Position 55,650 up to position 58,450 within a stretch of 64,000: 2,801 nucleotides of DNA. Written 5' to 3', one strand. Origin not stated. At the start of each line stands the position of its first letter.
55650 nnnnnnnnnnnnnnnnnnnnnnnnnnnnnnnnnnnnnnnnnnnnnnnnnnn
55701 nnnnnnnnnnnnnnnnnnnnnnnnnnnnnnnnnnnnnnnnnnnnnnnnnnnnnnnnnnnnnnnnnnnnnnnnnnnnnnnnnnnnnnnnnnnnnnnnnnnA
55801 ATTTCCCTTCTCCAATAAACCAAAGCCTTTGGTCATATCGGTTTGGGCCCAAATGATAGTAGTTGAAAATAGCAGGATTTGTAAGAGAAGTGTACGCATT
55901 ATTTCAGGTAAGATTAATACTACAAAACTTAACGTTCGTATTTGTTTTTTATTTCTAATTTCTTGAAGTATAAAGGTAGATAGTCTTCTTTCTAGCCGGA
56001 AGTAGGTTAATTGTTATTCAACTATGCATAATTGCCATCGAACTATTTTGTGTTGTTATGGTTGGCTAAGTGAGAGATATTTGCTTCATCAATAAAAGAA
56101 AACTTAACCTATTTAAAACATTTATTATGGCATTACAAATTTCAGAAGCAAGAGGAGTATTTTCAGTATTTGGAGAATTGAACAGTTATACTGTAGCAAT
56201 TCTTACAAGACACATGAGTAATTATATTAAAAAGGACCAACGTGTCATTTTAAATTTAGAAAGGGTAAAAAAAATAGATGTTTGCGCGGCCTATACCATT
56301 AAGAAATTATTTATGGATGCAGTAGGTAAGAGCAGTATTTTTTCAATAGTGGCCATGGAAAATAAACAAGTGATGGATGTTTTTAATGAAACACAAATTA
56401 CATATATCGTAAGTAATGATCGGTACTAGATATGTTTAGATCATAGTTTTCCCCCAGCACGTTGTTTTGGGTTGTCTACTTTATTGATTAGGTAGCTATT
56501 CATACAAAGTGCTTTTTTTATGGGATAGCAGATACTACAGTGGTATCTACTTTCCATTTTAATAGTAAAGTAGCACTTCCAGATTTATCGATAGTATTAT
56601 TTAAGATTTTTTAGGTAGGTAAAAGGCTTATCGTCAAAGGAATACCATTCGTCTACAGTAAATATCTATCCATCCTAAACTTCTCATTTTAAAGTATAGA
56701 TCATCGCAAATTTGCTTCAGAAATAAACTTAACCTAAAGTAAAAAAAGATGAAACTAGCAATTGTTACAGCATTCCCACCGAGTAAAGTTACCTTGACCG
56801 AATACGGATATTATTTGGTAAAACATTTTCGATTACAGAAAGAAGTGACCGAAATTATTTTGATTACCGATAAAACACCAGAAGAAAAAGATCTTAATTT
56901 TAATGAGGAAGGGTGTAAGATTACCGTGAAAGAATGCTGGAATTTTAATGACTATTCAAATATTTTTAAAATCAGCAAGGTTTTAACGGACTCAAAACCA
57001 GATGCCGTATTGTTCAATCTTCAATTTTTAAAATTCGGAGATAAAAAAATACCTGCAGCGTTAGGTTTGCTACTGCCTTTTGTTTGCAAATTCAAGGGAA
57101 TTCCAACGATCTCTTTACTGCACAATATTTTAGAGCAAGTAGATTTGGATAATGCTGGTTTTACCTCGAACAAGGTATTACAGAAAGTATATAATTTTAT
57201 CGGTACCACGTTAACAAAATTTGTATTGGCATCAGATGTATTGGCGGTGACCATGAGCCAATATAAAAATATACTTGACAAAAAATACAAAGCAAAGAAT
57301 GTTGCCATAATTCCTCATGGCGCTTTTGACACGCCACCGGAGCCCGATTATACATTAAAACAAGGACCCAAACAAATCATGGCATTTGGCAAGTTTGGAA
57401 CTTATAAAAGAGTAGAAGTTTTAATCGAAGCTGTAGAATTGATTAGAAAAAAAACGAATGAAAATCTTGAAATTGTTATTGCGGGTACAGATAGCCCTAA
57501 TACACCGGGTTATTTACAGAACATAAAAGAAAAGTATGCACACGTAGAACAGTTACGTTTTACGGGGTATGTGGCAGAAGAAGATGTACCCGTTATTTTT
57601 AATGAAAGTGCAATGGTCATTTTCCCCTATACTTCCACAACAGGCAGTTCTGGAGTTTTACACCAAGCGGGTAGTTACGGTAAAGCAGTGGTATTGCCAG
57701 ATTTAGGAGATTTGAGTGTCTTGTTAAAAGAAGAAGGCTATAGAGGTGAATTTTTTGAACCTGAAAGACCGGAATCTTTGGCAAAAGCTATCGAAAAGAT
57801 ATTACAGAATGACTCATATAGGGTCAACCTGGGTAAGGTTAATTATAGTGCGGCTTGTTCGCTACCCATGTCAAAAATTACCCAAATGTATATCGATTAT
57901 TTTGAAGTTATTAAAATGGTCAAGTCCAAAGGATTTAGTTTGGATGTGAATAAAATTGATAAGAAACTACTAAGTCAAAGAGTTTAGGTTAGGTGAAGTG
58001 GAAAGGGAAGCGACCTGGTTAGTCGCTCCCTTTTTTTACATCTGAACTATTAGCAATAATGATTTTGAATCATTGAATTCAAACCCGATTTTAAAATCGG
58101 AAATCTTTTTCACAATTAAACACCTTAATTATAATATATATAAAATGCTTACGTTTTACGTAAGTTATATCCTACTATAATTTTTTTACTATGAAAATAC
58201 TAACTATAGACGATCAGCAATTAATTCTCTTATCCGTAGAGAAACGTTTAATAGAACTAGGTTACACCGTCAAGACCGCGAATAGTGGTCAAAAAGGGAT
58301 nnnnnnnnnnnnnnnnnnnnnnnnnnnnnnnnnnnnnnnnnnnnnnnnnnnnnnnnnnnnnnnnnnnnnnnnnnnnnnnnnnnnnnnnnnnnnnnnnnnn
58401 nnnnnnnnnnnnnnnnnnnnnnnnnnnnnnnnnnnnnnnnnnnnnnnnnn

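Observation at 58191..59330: Receiver domain fused directly to a GT2 glycosyltransferase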

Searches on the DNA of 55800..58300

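Call 85: search_rna_families(source=window, start=55800, end=58300, threshold=evalue, max_evalue=1)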
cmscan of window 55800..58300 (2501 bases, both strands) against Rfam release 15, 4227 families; matches with E-value up to 1: 0.
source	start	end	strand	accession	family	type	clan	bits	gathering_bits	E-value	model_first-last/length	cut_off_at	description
